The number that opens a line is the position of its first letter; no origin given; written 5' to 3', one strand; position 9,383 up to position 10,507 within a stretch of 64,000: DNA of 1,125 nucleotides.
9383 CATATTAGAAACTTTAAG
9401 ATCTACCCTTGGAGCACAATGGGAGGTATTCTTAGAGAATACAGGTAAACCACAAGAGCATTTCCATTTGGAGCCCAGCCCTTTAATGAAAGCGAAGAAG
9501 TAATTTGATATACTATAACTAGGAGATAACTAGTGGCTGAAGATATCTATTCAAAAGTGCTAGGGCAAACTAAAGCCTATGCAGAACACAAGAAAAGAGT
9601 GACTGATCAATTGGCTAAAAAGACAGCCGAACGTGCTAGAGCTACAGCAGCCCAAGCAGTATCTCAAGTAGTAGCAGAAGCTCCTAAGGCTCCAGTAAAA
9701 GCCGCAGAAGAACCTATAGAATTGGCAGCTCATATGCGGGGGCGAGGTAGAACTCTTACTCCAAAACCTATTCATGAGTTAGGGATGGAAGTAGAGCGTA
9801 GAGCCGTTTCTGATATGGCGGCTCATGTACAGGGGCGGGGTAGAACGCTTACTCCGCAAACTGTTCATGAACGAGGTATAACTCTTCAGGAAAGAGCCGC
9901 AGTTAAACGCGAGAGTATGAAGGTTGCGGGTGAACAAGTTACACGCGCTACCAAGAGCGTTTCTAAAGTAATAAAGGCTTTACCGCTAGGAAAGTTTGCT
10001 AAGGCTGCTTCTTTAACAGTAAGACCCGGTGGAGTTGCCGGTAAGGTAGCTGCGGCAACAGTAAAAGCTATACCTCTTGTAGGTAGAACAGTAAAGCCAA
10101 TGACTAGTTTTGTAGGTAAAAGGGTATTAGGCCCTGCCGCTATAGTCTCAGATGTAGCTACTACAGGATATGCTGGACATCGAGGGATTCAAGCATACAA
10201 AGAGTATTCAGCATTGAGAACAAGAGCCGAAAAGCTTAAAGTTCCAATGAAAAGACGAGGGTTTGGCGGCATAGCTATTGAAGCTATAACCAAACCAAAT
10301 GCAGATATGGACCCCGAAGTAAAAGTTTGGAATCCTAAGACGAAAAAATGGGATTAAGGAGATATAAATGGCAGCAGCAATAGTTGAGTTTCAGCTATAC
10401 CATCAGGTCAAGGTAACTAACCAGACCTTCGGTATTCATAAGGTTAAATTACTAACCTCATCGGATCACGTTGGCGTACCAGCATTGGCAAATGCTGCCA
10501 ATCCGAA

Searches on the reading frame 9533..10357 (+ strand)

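Call 6: search_protein_families(library=phrogs, proteins=[window:9533-10357:+])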
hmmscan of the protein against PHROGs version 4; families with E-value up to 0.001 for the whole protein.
window:9533-10357:+ (274 aa): 0 families

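Call 73: search_protein_families(library=pfam, proteins=[window:9533-10357:+], max_evalue=0.1)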
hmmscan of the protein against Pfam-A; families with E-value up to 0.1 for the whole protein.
window:9533-10357:+ (274 aa): 1 family
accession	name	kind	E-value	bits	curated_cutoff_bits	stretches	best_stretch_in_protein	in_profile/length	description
PF20869.2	FAM186A_PQQAQ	-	0.0042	17.2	45.7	0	100-118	5-23/42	FAM186A, PQQAQ repeat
